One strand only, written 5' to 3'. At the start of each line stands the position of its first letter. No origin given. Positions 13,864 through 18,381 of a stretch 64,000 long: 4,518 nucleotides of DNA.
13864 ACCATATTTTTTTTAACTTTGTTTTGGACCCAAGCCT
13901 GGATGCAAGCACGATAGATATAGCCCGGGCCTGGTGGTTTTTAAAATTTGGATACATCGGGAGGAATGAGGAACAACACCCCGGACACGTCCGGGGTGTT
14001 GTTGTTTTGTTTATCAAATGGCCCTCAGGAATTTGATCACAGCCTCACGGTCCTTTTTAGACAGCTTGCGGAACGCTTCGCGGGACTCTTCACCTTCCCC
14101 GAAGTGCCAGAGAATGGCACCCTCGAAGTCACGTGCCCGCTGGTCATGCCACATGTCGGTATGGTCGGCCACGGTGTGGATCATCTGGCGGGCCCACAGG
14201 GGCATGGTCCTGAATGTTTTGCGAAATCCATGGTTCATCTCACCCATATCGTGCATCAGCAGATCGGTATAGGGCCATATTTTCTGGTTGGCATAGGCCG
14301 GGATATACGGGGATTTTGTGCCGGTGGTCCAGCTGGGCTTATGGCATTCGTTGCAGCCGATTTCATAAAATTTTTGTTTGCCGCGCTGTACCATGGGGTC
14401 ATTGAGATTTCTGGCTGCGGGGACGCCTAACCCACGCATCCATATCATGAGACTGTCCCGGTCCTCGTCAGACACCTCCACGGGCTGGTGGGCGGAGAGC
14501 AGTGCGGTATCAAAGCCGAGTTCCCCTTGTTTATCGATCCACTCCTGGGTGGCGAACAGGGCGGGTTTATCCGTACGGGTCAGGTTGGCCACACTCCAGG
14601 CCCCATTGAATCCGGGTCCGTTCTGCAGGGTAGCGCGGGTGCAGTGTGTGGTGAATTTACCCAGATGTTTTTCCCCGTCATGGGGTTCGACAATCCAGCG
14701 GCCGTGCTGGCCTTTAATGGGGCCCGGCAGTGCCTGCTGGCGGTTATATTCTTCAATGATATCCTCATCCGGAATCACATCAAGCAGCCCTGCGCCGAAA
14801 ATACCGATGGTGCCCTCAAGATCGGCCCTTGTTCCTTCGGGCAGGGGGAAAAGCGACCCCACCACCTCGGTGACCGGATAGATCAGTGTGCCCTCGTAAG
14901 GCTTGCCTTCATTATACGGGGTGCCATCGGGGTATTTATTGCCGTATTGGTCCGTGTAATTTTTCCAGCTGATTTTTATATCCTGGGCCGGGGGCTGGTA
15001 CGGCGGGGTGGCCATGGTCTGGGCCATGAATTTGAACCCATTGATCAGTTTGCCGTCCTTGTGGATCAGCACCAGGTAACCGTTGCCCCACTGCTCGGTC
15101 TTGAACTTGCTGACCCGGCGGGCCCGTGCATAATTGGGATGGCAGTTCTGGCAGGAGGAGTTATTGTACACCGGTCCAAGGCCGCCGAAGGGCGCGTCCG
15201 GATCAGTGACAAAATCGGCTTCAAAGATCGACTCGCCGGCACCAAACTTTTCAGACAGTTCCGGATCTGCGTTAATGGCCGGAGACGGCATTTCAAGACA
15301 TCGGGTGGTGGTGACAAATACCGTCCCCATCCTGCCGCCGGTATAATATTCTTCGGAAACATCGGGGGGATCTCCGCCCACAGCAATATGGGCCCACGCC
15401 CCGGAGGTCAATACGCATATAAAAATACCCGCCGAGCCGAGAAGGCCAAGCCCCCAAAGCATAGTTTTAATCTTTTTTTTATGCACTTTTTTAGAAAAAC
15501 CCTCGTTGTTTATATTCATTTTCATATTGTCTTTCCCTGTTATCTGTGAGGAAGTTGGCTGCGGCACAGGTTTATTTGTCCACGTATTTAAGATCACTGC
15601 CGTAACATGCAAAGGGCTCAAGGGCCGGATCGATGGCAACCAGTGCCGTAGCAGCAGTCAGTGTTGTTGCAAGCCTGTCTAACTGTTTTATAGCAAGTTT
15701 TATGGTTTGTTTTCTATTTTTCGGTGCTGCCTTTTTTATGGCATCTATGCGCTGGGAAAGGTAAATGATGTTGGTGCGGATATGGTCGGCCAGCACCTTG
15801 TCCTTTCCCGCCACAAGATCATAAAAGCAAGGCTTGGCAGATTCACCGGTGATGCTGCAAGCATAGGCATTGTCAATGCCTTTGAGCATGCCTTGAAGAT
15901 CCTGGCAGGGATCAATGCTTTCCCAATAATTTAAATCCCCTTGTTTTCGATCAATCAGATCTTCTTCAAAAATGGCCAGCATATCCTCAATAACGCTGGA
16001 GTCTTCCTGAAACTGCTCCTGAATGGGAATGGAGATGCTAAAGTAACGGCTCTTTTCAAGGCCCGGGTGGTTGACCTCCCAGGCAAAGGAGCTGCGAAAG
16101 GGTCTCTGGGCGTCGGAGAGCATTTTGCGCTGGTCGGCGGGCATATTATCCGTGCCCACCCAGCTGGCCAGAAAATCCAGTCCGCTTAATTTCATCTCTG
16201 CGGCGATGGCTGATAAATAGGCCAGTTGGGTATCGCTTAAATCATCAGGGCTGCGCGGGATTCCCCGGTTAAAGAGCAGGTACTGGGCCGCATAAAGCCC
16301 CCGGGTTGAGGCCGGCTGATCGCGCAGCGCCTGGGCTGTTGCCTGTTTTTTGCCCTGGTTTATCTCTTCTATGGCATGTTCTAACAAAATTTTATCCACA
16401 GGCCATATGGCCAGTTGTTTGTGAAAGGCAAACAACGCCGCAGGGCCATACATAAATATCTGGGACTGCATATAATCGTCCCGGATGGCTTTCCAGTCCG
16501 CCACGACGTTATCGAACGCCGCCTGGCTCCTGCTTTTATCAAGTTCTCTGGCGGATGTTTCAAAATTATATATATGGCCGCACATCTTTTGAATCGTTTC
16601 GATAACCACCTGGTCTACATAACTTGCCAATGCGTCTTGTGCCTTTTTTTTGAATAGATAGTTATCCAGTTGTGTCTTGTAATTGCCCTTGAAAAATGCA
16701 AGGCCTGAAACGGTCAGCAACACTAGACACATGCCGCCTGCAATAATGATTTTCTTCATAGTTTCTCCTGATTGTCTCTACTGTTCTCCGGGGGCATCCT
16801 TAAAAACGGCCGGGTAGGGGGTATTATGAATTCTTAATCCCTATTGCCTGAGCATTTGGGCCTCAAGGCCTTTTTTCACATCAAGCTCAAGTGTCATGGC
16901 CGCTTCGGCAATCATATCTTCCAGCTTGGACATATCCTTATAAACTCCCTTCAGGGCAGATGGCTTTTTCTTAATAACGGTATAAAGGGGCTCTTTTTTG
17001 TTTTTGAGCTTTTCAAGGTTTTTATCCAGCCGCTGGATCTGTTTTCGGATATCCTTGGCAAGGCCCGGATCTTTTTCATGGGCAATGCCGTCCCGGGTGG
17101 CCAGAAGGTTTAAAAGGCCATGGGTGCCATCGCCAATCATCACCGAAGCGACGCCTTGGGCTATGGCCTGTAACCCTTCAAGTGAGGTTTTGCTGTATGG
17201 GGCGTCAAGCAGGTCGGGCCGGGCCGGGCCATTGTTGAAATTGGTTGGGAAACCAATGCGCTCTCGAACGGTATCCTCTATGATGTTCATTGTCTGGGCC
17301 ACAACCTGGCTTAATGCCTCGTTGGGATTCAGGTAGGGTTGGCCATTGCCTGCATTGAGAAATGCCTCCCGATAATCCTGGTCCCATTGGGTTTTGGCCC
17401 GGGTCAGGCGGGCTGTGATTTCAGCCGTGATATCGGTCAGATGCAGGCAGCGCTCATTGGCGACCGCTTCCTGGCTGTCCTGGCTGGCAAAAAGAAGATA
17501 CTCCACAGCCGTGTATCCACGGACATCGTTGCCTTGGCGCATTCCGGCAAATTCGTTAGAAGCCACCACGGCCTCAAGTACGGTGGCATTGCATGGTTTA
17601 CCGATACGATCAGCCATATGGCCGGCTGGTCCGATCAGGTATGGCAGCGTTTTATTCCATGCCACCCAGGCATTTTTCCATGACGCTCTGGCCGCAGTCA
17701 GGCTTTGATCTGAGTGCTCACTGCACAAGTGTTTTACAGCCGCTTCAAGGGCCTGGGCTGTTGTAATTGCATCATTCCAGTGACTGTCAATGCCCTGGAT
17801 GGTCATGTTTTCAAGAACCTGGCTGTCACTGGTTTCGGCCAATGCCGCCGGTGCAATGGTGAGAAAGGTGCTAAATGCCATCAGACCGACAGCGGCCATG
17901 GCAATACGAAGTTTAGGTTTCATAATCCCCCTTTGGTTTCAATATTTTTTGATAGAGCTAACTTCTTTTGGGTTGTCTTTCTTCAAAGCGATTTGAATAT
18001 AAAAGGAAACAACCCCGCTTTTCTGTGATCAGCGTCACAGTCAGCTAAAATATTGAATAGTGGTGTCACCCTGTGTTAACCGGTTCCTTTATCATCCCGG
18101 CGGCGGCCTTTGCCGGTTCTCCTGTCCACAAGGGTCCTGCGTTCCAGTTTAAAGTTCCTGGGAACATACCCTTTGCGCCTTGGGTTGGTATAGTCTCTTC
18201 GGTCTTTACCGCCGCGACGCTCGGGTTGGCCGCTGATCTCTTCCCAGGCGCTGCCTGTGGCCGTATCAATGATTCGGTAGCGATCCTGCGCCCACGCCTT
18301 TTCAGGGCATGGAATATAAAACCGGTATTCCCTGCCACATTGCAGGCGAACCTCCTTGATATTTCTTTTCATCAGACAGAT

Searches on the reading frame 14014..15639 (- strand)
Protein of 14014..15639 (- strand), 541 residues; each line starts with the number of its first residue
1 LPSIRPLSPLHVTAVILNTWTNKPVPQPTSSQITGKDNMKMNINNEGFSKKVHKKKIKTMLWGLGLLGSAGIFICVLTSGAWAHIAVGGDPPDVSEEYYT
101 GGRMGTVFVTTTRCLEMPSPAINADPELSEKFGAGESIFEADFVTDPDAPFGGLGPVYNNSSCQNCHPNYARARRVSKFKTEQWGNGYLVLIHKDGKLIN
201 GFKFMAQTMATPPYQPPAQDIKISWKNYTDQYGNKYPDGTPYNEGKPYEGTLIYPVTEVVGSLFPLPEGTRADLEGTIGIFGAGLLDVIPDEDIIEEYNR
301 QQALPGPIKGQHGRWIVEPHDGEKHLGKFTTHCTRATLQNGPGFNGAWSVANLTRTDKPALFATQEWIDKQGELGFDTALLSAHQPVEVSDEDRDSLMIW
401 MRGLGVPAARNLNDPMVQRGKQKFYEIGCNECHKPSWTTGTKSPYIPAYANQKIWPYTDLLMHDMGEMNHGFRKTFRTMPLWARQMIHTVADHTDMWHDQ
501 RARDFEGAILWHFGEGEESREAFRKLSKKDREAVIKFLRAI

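Call 16: search_protein_families(library=pfam, proteins=[window:14014-15639:-], max_evalue=0.001)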
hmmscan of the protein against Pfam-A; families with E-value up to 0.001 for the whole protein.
window:14014-15639:- (541 aa): 2 families
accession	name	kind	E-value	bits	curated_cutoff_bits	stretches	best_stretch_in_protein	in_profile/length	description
PF06537.16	DHOR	-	7.6e-47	160.3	22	2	279-540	219-498/499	Di-haem oxidoreductase, putative peroxidase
PF13442.11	Cytochrome_CBB3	-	0.00074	20.2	27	0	422-482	7-51/68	Cytochrome C oxidase, cbb3-type, subunit III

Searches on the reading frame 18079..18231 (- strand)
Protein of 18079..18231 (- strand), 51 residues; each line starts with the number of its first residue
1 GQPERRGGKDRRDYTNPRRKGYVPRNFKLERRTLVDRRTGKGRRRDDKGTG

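Call 73: find_homologous_proteins(query=window:18079-18231:-, max_evalue=0.01)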
Query seq(51 aa): no candidate shares three 5-residue words with the query. No homologue found.
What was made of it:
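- Tried and rejected: Search for the Arg-rich tail in other proteins: the database search found no candidates (call 73).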
